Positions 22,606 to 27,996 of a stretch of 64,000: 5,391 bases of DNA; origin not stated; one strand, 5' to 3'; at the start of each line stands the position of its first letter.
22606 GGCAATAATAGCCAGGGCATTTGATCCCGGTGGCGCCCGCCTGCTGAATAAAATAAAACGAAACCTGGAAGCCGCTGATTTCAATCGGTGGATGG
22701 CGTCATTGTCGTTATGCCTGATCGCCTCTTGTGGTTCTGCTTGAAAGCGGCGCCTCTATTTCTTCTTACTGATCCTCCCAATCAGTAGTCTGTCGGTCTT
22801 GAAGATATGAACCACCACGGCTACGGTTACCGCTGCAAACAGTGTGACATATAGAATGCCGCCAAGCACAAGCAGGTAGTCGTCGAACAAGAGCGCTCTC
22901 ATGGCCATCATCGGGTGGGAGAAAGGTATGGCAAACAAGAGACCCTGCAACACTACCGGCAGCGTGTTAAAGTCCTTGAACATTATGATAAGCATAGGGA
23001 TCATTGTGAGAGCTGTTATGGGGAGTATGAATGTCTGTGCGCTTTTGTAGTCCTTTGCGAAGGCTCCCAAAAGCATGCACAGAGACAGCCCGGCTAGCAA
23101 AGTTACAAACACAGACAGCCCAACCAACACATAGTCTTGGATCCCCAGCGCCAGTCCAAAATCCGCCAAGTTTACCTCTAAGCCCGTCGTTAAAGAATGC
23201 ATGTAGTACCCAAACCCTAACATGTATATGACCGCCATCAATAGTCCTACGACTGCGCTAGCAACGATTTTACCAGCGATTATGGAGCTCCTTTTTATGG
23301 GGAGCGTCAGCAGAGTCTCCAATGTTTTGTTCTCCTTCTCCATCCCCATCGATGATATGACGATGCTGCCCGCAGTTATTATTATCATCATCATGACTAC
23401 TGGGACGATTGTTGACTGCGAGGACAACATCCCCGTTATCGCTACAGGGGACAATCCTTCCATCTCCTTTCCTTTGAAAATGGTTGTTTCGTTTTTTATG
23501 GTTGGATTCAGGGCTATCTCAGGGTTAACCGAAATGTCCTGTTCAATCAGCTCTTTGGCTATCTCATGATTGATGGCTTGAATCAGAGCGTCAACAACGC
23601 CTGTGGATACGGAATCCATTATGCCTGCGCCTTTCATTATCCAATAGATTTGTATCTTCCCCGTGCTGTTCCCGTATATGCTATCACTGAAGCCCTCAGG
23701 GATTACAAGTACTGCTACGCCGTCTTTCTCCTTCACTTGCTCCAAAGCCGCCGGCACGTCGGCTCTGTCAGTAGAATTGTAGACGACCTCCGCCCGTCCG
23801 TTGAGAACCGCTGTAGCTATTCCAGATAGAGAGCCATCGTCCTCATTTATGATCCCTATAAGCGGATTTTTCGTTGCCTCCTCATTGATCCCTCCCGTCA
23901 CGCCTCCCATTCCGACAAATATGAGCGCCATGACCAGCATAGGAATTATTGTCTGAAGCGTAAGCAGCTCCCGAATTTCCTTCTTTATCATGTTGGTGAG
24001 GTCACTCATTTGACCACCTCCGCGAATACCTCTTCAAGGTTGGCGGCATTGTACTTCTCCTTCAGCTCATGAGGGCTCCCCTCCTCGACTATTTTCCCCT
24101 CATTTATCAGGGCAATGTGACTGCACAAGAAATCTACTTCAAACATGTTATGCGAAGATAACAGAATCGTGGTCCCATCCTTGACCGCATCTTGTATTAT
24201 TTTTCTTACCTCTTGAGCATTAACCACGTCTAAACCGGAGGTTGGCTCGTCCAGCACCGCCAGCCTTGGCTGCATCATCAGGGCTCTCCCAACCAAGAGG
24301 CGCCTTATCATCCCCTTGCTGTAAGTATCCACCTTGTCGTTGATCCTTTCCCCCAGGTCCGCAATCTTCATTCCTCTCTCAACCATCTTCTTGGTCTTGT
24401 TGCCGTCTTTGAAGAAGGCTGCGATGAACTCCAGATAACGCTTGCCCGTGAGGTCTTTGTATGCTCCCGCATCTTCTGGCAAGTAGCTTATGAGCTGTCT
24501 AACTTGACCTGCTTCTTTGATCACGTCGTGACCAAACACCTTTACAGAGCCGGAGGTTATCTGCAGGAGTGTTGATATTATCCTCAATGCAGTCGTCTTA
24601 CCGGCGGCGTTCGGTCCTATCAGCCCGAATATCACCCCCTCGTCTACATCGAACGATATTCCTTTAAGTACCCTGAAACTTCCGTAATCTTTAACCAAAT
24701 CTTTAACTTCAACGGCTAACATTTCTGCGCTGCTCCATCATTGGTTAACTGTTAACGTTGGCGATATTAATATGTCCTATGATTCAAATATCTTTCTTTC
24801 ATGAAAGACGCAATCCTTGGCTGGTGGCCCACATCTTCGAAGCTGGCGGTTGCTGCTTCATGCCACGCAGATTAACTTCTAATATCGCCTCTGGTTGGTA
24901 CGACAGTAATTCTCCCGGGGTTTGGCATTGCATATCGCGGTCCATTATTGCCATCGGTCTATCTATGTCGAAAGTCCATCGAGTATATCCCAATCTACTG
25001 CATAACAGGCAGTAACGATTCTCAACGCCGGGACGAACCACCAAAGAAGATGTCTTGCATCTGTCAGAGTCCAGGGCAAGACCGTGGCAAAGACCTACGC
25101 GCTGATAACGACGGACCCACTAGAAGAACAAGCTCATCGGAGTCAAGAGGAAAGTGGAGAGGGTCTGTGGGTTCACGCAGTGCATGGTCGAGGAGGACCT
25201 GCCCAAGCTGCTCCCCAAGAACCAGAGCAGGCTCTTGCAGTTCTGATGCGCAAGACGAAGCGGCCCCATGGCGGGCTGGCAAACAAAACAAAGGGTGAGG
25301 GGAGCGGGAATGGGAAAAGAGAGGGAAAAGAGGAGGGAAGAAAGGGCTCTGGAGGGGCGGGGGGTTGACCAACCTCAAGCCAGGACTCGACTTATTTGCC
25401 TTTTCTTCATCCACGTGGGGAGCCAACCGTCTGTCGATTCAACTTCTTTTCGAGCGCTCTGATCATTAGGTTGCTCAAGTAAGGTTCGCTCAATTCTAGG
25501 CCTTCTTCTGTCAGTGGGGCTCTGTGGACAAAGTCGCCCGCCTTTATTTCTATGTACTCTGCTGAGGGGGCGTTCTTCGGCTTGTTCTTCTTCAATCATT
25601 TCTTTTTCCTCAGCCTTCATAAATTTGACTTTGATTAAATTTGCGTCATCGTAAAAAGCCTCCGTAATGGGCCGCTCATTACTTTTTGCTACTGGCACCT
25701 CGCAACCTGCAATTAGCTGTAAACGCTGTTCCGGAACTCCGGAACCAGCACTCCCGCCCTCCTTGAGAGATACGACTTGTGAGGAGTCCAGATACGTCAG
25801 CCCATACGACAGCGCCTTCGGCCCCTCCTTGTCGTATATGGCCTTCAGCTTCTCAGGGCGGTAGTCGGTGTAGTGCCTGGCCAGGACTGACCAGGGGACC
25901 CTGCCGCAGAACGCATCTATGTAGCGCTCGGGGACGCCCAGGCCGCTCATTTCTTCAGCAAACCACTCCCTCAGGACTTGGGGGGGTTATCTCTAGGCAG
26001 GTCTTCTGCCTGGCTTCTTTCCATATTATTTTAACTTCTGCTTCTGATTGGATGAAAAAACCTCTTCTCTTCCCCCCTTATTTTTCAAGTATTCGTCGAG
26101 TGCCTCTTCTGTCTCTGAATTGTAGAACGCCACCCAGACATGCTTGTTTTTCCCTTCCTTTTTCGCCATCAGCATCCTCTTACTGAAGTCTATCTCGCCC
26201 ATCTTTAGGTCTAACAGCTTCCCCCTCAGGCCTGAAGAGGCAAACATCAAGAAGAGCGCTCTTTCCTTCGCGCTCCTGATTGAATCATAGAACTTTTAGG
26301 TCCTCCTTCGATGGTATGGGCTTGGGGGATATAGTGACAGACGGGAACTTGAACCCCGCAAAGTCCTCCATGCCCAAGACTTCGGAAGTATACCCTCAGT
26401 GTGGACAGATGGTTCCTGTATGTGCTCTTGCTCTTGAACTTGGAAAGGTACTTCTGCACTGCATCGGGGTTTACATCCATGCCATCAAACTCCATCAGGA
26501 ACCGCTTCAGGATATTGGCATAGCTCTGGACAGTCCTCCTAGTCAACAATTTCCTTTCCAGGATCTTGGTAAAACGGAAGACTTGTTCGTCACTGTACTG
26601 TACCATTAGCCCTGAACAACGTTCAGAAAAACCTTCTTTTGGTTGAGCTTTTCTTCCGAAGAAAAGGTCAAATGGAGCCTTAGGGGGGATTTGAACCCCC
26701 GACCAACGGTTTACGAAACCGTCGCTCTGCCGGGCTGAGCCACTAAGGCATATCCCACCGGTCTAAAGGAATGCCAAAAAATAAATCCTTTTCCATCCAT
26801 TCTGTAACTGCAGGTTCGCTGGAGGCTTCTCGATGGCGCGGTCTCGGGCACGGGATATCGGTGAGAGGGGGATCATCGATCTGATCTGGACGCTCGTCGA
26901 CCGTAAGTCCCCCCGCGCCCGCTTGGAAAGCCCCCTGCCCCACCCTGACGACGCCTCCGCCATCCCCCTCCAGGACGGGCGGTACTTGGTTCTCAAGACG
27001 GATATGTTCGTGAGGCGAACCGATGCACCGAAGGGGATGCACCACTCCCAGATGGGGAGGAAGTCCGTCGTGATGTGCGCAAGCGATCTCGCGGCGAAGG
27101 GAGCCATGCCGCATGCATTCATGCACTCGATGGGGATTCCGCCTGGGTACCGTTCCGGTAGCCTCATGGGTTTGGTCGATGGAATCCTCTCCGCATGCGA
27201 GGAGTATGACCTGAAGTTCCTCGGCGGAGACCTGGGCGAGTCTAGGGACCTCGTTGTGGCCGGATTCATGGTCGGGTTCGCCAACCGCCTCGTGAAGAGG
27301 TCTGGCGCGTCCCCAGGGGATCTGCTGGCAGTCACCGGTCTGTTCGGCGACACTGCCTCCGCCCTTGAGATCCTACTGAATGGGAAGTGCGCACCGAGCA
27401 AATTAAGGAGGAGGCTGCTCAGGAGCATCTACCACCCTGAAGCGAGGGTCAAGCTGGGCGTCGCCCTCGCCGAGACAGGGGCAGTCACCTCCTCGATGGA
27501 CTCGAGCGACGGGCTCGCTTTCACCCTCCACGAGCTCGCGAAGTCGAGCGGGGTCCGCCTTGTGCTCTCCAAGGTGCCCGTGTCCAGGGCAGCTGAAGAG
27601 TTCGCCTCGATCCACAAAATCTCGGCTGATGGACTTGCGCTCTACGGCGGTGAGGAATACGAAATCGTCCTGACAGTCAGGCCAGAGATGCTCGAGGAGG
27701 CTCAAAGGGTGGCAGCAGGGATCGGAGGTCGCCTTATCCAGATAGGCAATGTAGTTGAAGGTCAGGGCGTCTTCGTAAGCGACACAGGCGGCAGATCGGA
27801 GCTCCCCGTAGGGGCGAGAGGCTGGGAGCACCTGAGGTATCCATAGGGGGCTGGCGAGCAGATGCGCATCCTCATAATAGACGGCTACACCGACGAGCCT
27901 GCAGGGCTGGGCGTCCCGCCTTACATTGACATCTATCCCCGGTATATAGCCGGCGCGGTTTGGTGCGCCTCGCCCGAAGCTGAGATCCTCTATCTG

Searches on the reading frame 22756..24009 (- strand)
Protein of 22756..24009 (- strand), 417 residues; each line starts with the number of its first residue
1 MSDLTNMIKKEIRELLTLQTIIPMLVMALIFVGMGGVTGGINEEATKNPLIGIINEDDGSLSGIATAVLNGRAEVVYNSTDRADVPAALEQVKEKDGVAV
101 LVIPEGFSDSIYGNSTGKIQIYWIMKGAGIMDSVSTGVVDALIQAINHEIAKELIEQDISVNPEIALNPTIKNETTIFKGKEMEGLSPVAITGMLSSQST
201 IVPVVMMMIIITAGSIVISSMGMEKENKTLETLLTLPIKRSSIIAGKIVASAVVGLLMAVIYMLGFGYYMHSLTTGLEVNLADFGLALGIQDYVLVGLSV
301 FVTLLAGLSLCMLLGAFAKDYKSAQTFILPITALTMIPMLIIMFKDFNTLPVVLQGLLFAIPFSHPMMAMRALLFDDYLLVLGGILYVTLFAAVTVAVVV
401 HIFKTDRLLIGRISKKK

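Call 40: search_protein_families(library=pfam, proteins=[window:22756-24009:-], max_evalue=0.00001)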
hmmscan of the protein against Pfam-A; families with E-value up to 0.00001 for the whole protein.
window:22756-24009:- (417 aa): 4 families
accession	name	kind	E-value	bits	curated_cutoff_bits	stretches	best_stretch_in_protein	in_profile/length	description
PF12698.13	ABC2_membrane_3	-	5.6e-37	128.1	31.6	1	20-399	3-345/347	ABC-2 family transporter protein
PF12679.13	ABC2_membrane_2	-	5.1e-15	55.9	27.2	1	6-405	2-280/283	ABC-2 family transporter protein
PF01061.29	ABC2_membrane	-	3e-14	53.5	26.9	1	200-375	49-211/211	ABC-2 type transporter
PF12730.13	ABC2_membrane_4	-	1e-06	29.3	27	1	196-311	47-159/179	ABC-2 family transporter protein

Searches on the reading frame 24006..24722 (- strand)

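Call 40: search_protein_families(library=pfam, proteins=[window:24006-24722:-], max_evalue=0.00001)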
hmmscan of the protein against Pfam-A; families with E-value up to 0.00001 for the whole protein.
window:24006-24722:- (238 aa): 2 families
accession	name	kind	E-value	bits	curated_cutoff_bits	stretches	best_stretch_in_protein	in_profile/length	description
PF00005.33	ABC_tran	-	2.4e-24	86.9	25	1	19-162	1-137/137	ABC transporter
PF13304.12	AAA_21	-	2.7e-12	47.8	27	0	31-59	1-26/304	AAA domain, putative AbiEii toxin, Type IV TA system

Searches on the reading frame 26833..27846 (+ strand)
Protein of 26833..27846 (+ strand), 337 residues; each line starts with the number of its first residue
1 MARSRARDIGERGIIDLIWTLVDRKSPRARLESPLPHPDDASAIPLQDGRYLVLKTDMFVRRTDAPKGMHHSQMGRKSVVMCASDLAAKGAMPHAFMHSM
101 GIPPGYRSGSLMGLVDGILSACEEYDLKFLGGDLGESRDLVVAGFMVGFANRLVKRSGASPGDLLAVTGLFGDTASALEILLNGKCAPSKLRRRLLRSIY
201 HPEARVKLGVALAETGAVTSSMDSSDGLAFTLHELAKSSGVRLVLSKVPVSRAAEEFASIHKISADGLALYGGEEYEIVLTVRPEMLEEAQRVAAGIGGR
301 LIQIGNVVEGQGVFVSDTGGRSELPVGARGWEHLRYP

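Call 40: search_protein_families(library=pfam, proteins=[window:26833-27846:+], max_evalue=0.00001)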
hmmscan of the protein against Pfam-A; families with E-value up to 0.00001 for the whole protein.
window:26833-27846:+ (337 aa): 2 families
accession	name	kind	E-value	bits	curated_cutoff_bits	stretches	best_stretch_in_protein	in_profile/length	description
PF00586.29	AIRS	-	4e-21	76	24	1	39-149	2-111/112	AIR synthase related protein, N-terminal domain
PF02769.27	AIRS_C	-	1.4e-07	32.3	23.1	1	161-315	2-153/156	AIR synthase related protein, C-terminal domain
